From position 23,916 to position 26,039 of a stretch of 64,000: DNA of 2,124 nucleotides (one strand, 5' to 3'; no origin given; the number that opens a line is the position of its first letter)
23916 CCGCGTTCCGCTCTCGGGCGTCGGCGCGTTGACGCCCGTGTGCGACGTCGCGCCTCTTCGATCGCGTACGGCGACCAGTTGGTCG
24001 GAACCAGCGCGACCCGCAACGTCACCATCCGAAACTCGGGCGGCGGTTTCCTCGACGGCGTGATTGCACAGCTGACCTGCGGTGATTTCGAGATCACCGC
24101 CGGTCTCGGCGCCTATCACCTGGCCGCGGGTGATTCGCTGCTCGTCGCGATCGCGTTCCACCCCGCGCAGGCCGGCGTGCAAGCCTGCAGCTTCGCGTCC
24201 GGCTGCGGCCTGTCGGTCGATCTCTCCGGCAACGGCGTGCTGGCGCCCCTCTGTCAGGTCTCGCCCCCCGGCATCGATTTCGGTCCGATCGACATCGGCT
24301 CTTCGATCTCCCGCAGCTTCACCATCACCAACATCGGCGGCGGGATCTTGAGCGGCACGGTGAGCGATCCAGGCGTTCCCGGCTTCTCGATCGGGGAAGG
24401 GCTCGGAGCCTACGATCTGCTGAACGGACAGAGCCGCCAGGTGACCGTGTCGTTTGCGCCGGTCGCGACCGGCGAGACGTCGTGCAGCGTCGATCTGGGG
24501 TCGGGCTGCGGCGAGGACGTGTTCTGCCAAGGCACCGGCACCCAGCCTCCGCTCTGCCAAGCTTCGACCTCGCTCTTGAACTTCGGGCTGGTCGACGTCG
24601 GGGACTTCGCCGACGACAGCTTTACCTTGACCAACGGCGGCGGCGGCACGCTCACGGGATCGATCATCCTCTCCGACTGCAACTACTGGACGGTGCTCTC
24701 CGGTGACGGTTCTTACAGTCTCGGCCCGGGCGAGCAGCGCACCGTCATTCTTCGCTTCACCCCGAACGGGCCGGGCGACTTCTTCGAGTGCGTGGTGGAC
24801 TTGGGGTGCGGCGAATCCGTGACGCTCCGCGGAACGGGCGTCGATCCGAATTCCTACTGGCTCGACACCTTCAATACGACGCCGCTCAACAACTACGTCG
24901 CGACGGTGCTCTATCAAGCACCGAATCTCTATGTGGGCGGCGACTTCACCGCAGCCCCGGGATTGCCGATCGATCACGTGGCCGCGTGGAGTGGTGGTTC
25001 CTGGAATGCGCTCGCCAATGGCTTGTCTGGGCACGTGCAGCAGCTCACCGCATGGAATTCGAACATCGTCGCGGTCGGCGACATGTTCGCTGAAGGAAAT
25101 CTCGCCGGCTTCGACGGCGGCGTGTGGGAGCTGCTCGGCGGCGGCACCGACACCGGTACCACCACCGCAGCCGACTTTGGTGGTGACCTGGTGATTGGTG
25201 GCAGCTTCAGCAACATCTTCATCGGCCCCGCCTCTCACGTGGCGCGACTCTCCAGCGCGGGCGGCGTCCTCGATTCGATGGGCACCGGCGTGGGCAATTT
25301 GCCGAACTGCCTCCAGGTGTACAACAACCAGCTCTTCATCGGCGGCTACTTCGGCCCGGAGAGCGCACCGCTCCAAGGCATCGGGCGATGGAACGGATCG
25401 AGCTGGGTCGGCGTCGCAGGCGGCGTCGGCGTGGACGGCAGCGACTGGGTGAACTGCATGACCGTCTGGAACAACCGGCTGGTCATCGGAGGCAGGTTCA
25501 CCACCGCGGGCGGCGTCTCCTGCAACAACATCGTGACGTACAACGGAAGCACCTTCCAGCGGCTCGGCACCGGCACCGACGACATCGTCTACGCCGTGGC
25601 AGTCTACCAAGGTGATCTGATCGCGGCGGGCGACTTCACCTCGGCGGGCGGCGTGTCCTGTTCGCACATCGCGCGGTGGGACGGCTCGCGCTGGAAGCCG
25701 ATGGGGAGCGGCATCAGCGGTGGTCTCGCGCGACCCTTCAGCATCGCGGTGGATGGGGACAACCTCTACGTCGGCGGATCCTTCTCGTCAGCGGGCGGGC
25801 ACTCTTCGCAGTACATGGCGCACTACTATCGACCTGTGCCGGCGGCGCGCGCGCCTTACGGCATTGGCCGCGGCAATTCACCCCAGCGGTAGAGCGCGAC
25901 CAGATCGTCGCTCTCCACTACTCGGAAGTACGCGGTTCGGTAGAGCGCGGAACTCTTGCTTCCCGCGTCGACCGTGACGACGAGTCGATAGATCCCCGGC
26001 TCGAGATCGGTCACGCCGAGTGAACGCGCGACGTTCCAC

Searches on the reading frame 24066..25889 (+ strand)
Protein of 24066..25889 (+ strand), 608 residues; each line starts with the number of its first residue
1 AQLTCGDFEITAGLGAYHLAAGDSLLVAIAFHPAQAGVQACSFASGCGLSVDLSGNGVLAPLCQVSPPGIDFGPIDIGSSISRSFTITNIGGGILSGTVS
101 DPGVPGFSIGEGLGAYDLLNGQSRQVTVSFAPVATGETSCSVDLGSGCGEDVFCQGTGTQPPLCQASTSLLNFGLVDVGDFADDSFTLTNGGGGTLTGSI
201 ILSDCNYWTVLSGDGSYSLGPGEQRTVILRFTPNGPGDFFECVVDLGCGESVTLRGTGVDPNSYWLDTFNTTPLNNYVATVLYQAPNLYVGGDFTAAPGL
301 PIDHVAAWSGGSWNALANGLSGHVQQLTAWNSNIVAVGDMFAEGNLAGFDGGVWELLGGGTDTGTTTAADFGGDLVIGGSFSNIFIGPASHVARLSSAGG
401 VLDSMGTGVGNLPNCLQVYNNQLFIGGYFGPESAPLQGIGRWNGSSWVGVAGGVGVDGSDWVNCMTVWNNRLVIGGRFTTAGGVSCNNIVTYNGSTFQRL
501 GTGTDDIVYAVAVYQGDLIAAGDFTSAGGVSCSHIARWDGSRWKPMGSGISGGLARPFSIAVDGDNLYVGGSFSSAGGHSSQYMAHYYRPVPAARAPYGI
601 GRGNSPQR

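Call 88: search_protein_families(library=pfam, proteins=[window:24066-25889:+], max_evalue=0.01)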
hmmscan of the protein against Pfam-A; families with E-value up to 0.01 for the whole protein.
window:24066-25889:+ (608 aa): 7 families
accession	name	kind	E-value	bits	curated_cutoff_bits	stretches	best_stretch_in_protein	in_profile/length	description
PF12768.13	Rax2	-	3.3e-13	50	28.8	2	286-345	36-98/254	Rax2 C-terminal beta propeller domain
PF17164.10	DUF5122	-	1.8e-11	44.5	27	0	469-490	3-24/36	Domain of unknown function (DUF5122) beta-propeller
PF22544.2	HYDIN_VesB_CFA65-like_Ig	-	5.1e-10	39.9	25.5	1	168-240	7-79/100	HYDIN/CFA65/VesB-like, Ig-like domain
PF22073.2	Cep192_D4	-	1.9e-06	28.5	35.5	1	165-236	5-83/112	Cep192 domain 4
PF15780.11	ASH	-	2.8e-05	24.7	27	0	168-235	11-78/98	Abnormal spindle-like microcephaly-assoc'd, ASPM-SPD-2-Hydin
PF24798.1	Ig-CFAP74_4th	-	0.00023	21.7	28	0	66-152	2-87/95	CFAP74 forth Ig-like domain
PF07610.17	DUF1573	-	0.0033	17.8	26.1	0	168-239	5-75/98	Protein of unknown function (DUF1573)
